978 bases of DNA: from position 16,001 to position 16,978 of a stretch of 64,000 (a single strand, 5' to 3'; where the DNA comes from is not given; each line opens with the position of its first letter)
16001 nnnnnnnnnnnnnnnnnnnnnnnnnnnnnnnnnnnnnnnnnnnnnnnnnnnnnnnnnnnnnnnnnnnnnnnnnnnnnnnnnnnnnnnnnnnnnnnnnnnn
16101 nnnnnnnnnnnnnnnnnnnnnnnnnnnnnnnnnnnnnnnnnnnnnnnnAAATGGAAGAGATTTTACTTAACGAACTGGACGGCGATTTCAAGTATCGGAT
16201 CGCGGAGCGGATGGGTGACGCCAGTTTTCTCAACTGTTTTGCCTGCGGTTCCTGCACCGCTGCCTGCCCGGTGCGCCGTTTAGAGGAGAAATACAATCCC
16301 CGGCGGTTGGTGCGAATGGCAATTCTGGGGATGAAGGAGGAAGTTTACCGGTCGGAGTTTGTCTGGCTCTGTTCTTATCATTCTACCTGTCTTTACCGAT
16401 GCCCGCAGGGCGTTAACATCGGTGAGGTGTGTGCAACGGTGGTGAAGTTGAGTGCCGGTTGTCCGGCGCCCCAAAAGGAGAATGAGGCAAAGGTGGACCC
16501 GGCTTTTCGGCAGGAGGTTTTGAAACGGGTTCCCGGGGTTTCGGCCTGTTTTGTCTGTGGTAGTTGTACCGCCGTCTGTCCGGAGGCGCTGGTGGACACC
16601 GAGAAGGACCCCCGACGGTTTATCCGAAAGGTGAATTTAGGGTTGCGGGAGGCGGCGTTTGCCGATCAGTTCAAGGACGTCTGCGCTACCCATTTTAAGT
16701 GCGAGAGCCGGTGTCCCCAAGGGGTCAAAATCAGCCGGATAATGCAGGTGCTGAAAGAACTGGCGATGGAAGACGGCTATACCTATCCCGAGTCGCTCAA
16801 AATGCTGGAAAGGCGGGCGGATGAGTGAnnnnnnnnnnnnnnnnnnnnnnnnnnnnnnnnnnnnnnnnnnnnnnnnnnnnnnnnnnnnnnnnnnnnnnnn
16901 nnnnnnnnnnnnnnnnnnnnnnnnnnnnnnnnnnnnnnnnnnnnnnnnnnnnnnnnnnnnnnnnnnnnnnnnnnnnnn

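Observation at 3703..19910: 16-kb translationally coupled Hdr/Flx-like supercluster: candidate NAD(P)H-linked electron-bifurcating complex with duplicated, fused subunits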

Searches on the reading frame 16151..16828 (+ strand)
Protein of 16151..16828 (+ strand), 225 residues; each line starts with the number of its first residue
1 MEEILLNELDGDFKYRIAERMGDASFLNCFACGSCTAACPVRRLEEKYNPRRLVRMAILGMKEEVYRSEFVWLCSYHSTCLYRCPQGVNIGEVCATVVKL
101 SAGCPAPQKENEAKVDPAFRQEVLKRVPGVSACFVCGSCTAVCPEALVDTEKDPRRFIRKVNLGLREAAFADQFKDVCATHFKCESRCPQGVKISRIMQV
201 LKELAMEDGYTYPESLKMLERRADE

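Call 4: search_protein_families(library=pfam, proteins=[window:16151-16828:+], max_evalue=0.001)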
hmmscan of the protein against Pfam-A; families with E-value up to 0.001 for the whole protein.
window:16151-16828:+ (225 aa): 7 families
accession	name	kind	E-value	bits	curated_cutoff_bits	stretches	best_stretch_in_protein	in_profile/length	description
PF13534.11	Fer4_17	-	1.2e-16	61.5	22.2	2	28-89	1-61/61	4Fe-4S dicluster domain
PF13183.11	Fer4_8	-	3.8e-15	56.6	27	2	27-88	3-68/68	4Fe-4S dicluster domain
PF12838.12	Fer4_7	-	2.6e-10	41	27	2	28-88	1-52/52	4Fe-4S dicluster domain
PF13237.11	Fer4_10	-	2.9e-10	40.4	25.5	2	131-189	7-53/53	4Fe-4S dicluster domain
PF13187.11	Fer4_9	-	1.9e-09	37.8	27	1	28-87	1-50/52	4Fe-4S dicluster domain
PF13484.11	Fer4_16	-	2.7e-05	25.3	30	0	28-86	1-65/66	4Fe-4S double cluster binding domain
PF25160.1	LdpA_Fe-S-bd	-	8.5e-05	22.7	27.6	0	28-46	27-45/49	LdpA Fe-S cluster-binding domain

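Call 6: search_protein_families(library=ncbifam, proteins=[window:16151-16828:+], max_evalue=0.00001)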
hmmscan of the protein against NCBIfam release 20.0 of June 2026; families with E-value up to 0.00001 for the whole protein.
window:16151-16828:+ (225 aa): 11 families
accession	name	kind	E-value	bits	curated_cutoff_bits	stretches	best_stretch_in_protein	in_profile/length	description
TIGR03290.1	CoB_CoM_SS_C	equivalog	8.5e-34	116.6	160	2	131-214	2-84/144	CoB--CoM heterodisulfide reductase subunit C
NF041890.1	hdrC_Methbact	equivalog_domain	2.2e-23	82.9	270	2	23-94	25-94/192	ferredoxin:CoB-CoM heterodisulfide reductase subunit HdrC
NF041779.1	hetero_SS_HdrC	equivalog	2.4e-23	82.6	350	2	129-212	29-110/198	ferredoxin:CoB-CoM heterodisulfide reductase subunit HdrC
NF038018.1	qmoC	equivalog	6.5e-21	75.2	300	2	19-99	10-89/360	quinone-interacting membrane-bound oxidoreductase complex subunit QmoC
NF008369.0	PRK11168.1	equivalog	5.7e-14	51.8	278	1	21-96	5-82/401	anaerobic glycerol-3-phosphate dehydrogenase subunit C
TIGR03379.1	glycerol3P_GlpC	equivalog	2.3e-11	43.1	279.9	0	23-96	1-76/397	anaerobic glycerol-3-phosphate dehydrogenase subunit GlpC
NF004616.0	PRK05950.1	subfamily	4.3e-11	42.4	228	0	117-207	133-235/238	succinate dehydrogenase iron-sulfur subunit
NF008434.0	PRK11274.1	equivalog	7.1e-09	35.1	333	1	131-204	23-101/409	glycolate oxidase subunit GlcF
TIGR00384.1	dhsB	subfamily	1.9e-07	30.8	88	0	12-91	125-215/222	succinate dehydrogenase and fumarate reductase iron-sulfur protein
NF004898.0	PRK06259.1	equivalog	9.5e-07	27.8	385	0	114-218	122-229/488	fumarate reductase (CoM/CoB) subunit TfrB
NF009226.0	PRK12576.1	equivalog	3.1e-06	26.7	344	0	24-90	151-226/317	succinate dehydrogenase/fumarate reductase iron-sulfur subunit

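Call 51: find_related_loci(query=window:16151-16828:+, collection=metagenome_contigs, flank=10000)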
Query window:16151-16828:+ (225 aa) in metagenome_contigs; peptide patterns used: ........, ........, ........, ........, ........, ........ (x = any residue, [..] = any of these).
223 stretches matched a pattern; 19 encode a relative of the query (tblastn E <= 1e-3); 19 distinct loci.
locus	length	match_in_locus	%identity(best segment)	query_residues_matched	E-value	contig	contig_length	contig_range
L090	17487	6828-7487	73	2-222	7e-112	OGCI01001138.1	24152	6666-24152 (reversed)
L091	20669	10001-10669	72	1-225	4e-111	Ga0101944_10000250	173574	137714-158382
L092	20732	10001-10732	66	10-221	9e-106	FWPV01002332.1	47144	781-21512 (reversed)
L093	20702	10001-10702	67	1-221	8e-105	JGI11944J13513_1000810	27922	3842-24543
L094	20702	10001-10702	67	1-221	3e-104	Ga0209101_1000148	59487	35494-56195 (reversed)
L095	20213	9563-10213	68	2-220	6e-103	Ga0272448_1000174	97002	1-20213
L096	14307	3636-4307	66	6-224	5e-101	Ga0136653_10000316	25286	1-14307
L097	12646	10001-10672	66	6-224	5e-101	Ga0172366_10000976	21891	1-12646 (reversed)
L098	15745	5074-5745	66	3-221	2e-99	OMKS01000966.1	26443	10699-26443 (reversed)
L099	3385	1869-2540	65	6-224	6e-101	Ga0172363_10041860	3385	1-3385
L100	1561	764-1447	62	3-225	5e-105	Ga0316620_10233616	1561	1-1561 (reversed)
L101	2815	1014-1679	64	3-219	1e-98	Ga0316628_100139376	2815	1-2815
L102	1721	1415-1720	73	3-208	2e-51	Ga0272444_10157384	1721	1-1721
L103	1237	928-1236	53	3-209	4e-36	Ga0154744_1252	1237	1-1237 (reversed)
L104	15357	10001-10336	54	3-218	5e-35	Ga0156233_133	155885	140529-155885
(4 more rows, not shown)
